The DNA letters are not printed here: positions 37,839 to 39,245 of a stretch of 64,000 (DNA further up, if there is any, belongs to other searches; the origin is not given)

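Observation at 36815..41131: Four tandem paralogs of an uncharacterised secreted protein family inserted inside the de novo purine operon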

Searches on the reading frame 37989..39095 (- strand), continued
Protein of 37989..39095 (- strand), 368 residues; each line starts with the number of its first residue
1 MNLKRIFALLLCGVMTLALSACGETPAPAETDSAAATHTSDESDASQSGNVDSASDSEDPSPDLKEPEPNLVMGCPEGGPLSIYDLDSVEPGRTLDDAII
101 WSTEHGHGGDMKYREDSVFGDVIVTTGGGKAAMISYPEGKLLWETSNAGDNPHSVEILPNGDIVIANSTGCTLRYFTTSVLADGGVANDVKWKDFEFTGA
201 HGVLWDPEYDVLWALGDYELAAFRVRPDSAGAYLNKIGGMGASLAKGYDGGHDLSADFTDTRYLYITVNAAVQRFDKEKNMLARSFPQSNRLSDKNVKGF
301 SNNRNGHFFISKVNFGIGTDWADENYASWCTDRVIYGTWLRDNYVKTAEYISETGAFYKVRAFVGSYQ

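Call 53: search_protein_families(library=pfam, proteins=[P0186, P0187, P0207, P0176, P0182, P0198, P0158, P0175], max_evalue=0.001)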
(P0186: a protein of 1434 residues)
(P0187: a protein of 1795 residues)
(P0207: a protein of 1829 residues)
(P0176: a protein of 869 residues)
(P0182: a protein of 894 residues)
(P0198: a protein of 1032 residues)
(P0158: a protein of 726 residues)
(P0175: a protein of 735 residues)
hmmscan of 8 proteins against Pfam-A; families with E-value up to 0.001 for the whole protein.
P0186 (1434 aa): 2 families
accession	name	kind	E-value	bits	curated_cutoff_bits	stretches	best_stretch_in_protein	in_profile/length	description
PF20138.4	DUF6528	-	6.6e-23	81.5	23.5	1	1163-1380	57-273/327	Family of unknown function (DUF6528)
PF00149.33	Metallophos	-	1.5e-13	52.1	21.5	1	607-836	2-190/191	Calcineurin-like phosphoesterase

P0187 (1795 aa): 2 families
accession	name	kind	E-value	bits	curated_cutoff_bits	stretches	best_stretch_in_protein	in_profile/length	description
PF20138.4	DUF6528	-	4.3e-21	75.6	23.5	1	1505-1740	44-273/327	Family of unknown function (DUF6528)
PF00149.33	Metallophos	-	2e-11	45.1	21.5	1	942-1191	2-190/191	Calcineurin-like phosphoesterase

P0207 (1829 aa): 3 families
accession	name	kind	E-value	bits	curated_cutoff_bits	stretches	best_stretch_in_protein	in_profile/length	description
PF20138.4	DUF6528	-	1.2e-16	61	23.5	1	1283-1527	24-256/327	Family of unknown function (DUF6528)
PF00149.33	Metallophos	-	1.3e-15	58.8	21.5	1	881-1103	2-190/191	Calcineurin-like phosphoesterase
PF05345.18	He_PIG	-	0.00024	21.9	24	0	1649-1689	51-94/96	Putative Ig domain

P0176 (869 aa): 1 family
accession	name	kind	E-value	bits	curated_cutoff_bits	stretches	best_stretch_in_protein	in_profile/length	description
PF20138.4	DUF6528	-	8.3e-21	74.6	23.5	1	578-793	42-255/327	Family of unknown function (DUF6528)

P0182 (894 aa): 3 families
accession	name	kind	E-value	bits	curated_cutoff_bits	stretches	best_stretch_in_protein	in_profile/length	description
PF20138.4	DUF6528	-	1e-13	51.3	23.5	1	592-833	40-273/327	Family of unknown function (DUF6528)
PF24814.1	WD40_Prp19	-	4.6e-06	26.3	320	1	655-713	105-164/281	Prp19 WD40 domain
PF00149.33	Metallophos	-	0.00055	20.9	21.5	0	58-245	1-160/191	Calcineurin-like phosphoesterase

P0198 (1032 aa): 2 families
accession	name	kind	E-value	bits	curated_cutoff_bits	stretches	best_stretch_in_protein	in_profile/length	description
PF20138.4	DUF6528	-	2.4e-12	46.8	23.5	1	765-952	60-256/327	Family of unknown function (DUF6528)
PF00404.24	Dockerin_1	-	9.7e-10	38.9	22.9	1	109-165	1-56/57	Dockerin type I domain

P0158 (726 aa): 1 family
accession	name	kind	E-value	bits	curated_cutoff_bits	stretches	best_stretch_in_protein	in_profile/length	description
PF20138.4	DUF6528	-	0.00031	20.2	23.5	1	519-640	120-247/327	Family of unknown function (DUF6528)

P0175 (735 aa): 1 family
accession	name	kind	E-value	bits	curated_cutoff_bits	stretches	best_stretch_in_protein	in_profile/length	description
PF20138.4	DUF6528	-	3.2e-17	62.9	23.5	1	453-697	44-281/327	Family of unknown function (DUF6528)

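Call 54: search_protein_families(library=ncbifam, proteins=[L039:10032-11186:+, P0186, P0187, P0207, P0182], max_evalue=0.01)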
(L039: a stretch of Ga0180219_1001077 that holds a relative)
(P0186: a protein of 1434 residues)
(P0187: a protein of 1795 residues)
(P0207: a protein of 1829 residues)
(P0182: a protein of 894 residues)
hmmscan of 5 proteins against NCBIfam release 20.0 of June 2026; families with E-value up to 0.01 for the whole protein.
L039:10032-11186:+ (384 aa): 1 family
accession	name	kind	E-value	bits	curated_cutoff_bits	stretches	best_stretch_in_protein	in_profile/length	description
NF003118.0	PRK04036.1-3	equivalog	0.0027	16.7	445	1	83-157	244-320/481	DNA-directed DNA polymerase II small subunit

P0186 (1434 aa): 1 family
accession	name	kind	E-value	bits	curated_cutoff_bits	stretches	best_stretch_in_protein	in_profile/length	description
TIGR03729.1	acc_ester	subfamily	0.0052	16.2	148.25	0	608-697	2-73/239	putative phosphoesterase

P0187 (1795 aa): 1 family
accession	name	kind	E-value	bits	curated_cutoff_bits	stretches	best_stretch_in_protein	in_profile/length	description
NF002452.0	PRK01631.1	equivalog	0.0027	17.6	144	0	351-384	15-50/76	hypothetical protein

P0207 (1829 aa): 1 family
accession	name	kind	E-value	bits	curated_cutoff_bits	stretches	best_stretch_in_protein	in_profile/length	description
NF008359.0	PRK11148.1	equivalog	0.0012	18.4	225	0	906-1003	43-130/275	3',5'-cyclic-AMP phosphodiesterase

P0182 (894 aa): 0 families

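Call 56: search_solved_structures(query=L039:10032-11186:+, max_evalue=0.01)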
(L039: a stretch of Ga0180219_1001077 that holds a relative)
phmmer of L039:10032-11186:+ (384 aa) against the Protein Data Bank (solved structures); distinct sequences matched with E-value up to 0.01: 0.

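Call 59: search_protein_families(library=pfam, proteins=[P0195, P0201, P0210, P0211, P0222, P0223, P0239], max_evalue=0.001)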
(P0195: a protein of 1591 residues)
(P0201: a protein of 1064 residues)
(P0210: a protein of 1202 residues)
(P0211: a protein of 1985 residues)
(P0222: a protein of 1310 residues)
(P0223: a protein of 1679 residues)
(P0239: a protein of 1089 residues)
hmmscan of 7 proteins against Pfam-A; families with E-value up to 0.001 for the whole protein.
P0195 (1591 aa): 4 families
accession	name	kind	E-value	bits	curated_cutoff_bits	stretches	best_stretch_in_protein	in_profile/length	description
PF20138.4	DUF6528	-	2.6e-16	59.9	23.5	1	1346-1529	89-269/327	Family of unknown function (DUF6528)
PF00149.33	Metallophos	-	2.4e-12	48.2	21.5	1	758-984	1-190/191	Calcineurin-like phosphoesterase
PF06268.19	Fascin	-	2.9e-07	31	23.1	0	642-711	20-85/108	Fascin domain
PF14200.12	RicinB_lectin_2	-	2.1e-06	28.8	25.6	0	307-336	5-34/89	Ricin-type beta-trefoil lectin domain-like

P0201 (1064 aa): 1 family
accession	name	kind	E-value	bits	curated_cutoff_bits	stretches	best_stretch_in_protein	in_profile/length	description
PF20138.4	DUF6528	-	1.8e-07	30.8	23.5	1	755-997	21-260/327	Family of unknown function (DUF6528)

P0210 (1202 aa): 2 families
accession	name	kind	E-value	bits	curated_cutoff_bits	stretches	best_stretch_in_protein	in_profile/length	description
PF20138.4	DUF6528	-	6.3e-22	78.3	23.5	1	909-1147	46-271/327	Family of unknown function (DUF6528)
PF00149.33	Metallophos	-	1.2e-13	52.4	21.5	1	379-609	2-190/191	Calcineurin-like phosphoesterase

P0211 (1985 aa): 4 families
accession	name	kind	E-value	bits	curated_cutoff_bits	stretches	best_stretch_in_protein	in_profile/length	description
PF00395.25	SLH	-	4.5e-25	87.8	20.8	3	1929-1972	2-44/44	S-layer homology domain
PF20138.4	DUF6528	-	9.1e-23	81.1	23.5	1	1201-1447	42-273/327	Family of unknown function (DUF6528)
PF00149.33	Metallophos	-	6.4e-12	46.7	21.5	1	771-998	2-190/191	Calcineurin-like phosphoesterase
PF07581.17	Glug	-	1e-05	26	20.5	0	189-217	3-27/28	The GLUG motif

P0222 (1310 aa): 1 family
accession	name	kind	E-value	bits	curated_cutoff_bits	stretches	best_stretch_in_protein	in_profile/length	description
PF20138.4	DUF6528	-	8.7e-10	38.4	23.5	1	1109-1307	114-317/327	Family of unknown function (DUF6528)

P0223 (1679 aa): 2 families
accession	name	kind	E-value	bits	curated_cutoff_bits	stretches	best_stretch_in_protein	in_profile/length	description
PF20138.4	DUF6528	-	5.4e-15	55.5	23.5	1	1397-1585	58-240/327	Family of unknown function (DUF6528)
PF00149.33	Metallophos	-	3.5e-11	44.3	21.5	1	854-1080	2-190/191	Calcineurin-like phosphoesterase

P0239 (1089 aa): 2 families
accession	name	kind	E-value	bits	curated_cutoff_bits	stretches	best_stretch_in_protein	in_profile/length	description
PF08305.17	NPCBM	-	4.7e-13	49.8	23.9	1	75-205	5-118/137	NPCBM/NEW2 domain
PF20138.4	DUF6528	-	2.6e-10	40.2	23.5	1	823-1040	81-278/327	Family of unknown function (DUF6528)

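Call 60: search_protein_families(library=pfam, proteins=[P0146, P0191, P0196, P0209, P0220, P0241, P0246, P0249, P0258, P0243], max_evalue=0.001)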
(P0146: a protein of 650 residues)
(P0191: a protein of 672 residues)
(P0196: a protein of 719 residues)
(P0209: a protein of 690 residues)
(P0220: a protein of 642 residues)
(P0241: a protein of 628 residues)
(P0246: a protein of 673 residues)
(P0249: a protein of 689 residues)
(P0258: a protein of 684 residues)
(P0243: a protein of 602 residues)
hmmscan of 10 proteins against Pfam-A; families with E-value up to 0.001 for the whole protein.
P0146 (650 aa): 1 family
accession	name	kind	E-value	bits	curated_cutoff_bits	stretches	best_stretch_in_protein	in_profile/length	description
PF20138.4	DUF6528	-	5.2e-29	101.6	23.5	2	60-253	60-252/327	Family of unknown function (DUF6528)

P0191 (672 aa): 3 families
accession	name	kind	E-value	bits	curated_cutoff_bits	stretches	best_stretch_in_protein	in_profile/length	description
PF20138.4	DUF6528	-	3.7e-11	42.9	23.5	1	428-591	94-253/327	Family of unknown function (DUF6528)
PF19127.6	Choline_bind_3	-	3.8e-10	40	27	0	182-216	4-38/47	Choline-binding repeat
PF01473.26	Choline_bind_1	-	9.6e-07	29.3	20.5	0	306-322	1-17/19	Putative cell wall binding repeat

P0196 (719 aa): 1 family
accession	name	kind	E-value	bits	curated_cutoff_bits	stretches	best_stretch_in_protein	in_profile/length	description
PF20138.4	DUF6528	-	1.2e-19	70.8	23.5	1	449-645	53-251/327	Family of unknown function (DUF6528)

P0209 (690 aa): 1 family
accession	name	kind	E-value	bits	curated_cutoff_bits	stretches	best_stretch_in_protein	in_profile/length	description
PF20138.4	DUF6528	-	5e-15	55.6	23.5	1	407-647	45-277/327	Family of unknown function (DUF6528)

P0220 (642 aa): 1 family
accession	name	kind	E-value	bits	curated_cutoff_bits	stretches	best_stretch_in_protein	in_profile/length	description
PF20138.4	DUF6528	-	1.1e-11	44.7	23.5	1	369-564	57-250/327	Family of unknown function (DUF6528)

P0241 (628 aa): 2 families
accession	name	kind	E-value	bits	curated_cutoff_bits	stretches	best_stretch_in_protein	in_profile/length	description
PF20138.4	DUF6528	-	6e-10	38.9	23.5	1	333-549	42-249/327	Family of unknown function (DUF6528)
PF02838.20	Glyco_hydro_20b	-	3.4e-05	25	26.1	0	208-300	25-114/124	Glycosyl hydrolase family 20, domain 2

P0246 (673 aa): 1 family
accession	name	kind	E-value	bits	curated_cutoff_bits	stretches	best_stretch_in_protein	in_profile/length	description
PF20138.4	DUF6528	-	3.3e-15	56.2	23.5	1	58-271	63-276/327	Family of unknown function (DUF6528)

P0249 (689 aa): 1 family
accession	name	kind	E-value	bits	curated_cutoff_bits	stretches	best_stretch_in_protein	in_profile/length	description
PF20138.4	DUF6528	-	1.3e-14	54.3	23.5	1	460-682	88-308/327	Family of unknown function (DUF6528)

P0258 (684 aa): 1 family
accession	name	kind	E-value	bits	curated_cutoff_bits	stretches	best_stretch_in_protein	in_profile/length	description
PF20138.4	DUF6528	-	5e-16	58.9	23.5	1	75-263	63-254/327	Family of unknown function (DUF6528)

P0243 (602 aa): 3 families
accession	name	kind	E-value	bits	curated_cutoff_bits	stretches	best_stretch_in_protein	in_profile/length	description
PF20138.4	DUF6528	-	1.7e-17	63.8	23.5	1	62-251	62-254/327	Family of unknown function (DUF6528)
PF13517.12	FG-GAP_3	-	6e-11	43.2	26.9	2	381-438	1-61/61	FG-GAP-like repeat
PF01839.29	FG-GAP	-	4.7e-10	39.6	22.1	0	425-439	7-21/37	FG-GAP repeat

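Call 68: search_protein_families(library=pfam, proteins=[L043:1355-2983:+, L043:3015-3659:+, L043:7300-8268:+, L043:8334-9116:-, L064:11713-12363:+, L064:12360-12887:+, L064:12966-13859:+, L081:5881-7440:+, L081:8654-9532:-, L027:6424-8253:+], max_evalue=0.0001)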
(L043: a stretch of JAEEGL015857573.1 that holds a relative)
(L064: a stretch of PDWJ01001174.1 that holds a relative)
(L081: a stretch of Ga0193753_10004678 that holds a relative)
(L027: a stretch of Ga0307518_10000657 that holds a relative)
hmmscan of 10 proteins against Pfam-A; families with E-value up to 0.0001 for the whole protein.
L043:1355-2983:+ (542 aa): 2 families
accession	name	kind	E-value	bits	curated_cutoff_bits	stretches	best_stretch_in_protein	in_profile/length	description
PF01406.26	tRNA-synt_1e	-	3.9e-93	312.6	27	1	65-377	2-299/301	tRNA synthetases class I (C) catalytic domain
PF09334.17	tRNA-synt_1g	-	5.5e-06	25.8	20.1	0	85-204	13-123/391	tRNA synthetases class I (M)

L043:3015-3659:+ (214 aa): 1 family
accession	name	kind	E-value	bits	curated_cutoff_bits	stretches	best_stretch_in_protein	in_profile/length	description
PF04138.20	GtrA_DPMS_TM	-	1.9e-13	51.1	26.1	1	77-180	29-117/117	GtrA/DPMS, transmembrane domain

L043:7300-8268:+ (322 aa): 1 family
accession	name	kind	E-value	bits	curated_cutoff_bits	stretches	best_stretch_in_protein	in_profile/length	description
PF01116.26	F_bP_aldolase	-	3e-100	335.7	25.5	1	4-319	1-276/277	Fructose-bisphosphate aldolase class-II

L043:8334-9116:- (260 aa): 1 family
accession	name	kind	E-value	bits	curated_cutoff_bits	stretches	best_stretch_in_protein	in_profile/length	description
PF03372.29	Exo_endo_phos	-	8.4e-11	42.5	24.5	1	8-251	1-225/225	Endonuclease/Exonuclease/phosphatase family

L064:11713-12363:+ (216 aa): 0 families

L064:12360-12887:+ (175 aa): 0 families

L064:12966-13859:+ (297 aa): 2 families
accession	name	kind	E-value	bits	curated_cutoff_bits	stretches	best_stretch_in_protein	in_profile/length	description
PF14294.11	DUF4372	-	1.2e-28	99.5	25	1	10-81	2-73/74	Domain of unknown function (DUF4372)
PF01609.27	DDE_Tnp_1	-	8.7e-18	65.2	23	1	127-297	5-160/200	Transposase DDE domain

L081:5881-7440:+ (519 aa): 2 families
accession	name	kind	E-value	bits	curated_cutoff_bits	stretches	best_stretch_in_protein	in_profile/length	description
PF00884.28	Sulfatase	-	1.3e-48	166.3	25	1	34-410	1-299/301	Sulfatase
PF16347.10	SGSH_C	-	1.3e-06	29.1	29.3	0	370-416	11-57/154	N-sulphoglucosamine sulphohydrolase, C-terminal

L081:8654-9532:- (292 aa): 0 families

L027:6424-8253:+ (609 aa): 5 families
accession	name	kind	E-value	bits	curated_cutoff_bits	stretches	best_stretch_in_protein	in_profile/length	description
PF13185.12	GAF_2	-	2.6e-29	102.6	28.6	2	88-225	3-136/136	GAF domain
PF01590.32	GAF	-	3.5e-27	96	22.4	2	88-224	1-133/133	GAF domain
PF13492.12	GAF_3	-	1.8e-16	61.2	27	2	316-398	49-128/129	GAF domain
PF02518.31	HATPase_c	-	1.8e-09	38.5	26.4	1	524-608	6-109/111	Histidine kinase-, DNA gyrase B-, and HSP90-like ATPase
PF07730.19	HisKA_3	-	4.2e-09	37.2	24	1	415-475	2-64/68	Histidine kinase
